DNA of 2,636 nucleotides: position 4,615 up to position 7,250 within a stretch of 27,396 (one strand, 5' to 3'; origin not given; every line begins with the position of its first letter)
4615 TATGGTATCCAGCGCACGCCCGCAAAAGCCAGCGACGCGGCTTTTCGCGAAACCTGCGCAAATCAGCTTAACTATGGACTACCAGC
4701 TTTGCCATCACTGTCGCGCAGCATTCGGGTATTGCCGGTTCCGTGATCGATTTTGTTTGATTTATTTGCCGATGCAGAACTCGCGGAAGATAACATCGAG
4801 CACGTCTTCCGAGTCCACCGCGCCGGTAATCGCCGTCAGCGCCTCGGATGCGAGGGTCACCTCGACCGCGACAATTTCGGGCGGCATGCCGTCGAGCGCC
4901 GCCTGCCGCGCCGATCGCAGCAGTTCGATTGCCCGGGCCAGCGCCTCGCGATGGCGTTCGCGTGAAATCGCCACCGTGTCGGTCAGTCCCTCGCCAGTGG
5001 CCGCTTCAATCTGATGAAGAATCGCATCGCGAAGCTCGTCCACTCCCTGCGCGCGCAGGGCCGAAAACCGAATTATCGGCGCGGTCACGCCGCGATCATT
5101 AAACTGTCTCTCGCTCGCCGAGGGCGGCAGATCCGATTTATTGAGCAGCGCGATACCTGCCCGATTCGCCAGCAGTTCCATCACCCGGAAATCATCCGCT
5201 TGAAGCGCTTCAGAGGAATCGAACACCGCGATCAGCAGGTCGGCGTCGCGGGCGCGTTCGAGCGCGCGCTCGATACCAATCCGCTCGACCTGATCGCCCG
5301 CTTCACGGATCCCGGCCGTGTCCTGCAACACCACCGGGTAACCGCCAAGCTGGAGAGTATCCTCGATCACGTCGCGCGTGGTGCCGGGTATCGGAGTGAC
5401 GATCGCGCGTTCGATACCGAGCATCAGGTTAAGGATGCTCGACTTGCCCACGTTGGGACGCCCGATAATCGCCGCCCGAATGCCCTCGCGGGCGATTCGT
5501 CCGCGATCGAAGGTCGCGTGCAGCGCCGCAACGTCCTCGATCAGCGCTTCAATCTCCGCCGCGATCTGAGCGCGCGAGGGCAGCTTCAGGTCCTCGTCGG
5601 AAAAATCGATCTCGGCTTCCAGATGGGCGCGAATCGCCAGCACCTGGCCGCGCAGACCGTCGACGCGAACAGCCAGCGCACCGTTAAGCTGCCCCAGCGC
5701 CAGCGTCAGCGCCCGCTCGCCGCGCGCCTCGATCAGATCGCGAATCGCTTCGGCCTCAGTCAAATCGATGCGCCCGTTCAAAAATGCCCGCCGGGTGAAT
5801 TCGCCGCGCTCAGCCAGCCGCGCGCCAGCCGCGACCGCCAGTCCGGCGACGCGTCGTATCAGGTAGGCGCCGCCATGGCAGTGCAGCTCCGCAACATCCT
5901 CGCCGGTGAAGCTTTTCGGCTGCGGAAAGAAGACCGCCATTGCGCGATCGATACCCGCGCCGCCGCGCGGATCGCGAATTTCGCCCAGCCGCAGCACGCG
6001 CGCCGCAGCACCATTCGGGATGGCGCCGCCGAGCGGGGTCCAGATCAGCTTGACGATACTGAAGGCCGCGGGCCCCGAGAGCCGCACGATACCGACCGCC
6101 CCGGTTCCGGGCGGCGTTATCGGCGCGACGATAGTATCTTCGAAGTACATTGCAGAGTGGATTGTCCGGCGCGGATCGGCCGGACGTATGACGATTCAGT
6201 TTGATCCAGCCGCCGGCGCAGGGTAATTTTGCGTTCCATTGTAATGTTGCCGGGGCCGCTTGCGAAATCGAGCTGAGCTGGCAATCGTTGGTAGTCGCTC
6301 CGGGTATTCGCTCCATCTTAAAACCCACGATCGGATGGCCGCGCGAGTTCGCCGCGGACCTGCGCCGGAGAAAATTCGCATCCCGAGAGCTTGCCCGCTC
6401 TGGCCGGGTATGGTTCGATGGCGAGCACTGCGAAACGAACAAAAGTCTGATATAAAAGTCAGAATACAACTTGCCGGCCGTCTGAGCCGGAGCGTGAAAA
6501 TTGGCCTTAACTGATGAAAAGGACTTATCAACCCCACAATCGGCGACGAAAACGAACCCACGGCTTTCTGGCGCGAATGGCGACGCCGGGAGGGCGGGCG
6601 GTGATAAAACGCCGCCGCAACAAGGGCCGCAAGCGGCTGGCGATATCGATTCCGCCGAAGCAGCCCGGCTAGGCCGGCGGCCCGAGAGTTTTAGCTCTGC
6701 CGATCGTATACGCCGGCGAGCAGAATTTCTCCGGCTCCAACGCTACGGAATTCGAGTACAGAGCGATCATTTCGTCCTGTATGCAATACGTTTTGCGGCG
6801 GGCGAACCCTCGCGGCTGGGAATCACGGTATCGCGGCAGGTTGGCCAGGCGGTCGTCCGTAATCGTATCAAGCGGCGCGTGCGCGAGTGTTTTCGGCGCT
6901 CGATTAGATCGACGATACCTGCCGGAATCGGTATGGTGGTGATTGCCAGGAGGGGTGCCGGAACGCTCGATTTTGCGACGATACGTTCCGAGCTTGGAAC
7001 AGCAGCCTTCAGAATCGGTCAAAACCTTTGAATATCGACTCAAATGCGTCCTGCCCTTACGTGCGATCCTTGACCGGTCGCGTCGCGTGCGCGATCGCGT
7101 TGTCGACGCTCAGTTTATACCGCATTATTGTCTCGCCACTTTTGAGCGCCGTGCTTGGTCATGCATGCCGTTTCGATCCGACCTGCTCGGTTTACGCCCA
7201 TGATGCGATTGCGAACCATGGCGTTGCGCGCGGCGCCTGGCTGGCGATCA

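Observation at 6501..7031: rpmH (L34) is completely embedded, out of frame, within the 5' part of rnpA, a Thermus-like nested gene pair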

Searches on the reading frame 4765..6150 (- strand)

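Call 3: search_protein_families(library=pfam, proteins=[window:4765-6150:-], max_evalue=0.01)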
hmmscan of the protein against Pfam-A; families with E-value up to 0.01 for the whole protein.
window:4765-6150:- (462 aa): 6 families
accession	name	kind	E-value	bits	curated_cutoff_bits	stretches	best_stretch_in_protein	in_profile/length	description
PF12631.12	MnmE_helical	-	4.8e-55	187.4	40.1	1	130-459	1-211/211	MnmE helical domain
PF10396.14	TrmE_N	-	6.6e-38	130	29.8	1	6-127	1-117/117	GTP-binding protein TrmE N-terminus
PF01926.29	MMR_HSR1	-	1.6e-24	86.6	21.9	1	226-338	2-113/113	50S ribosome-binding GTPase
PF02421.24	FeoB_N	-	1.1e-08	35.2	27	1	225-377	2-156/156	Ferrous iron transport protein B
PF03308.22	MeaB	-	0.00063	19.3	23.1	1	349-399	203-253/273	Methylmalonyl Co-A mutase-associated GTPase MeaB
PF00350.29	Dynamin_N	-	0.0098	16.4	27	0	227-259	2-34/168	Dynamin family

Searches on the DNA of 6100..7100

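Call 16: search_rna_families(source=window, start=6100, end=7100, threshold=evalue, max_evalue=1)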
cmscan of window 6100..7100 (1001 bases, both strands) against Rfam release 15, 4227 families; matches with E-value up to 1: 0.
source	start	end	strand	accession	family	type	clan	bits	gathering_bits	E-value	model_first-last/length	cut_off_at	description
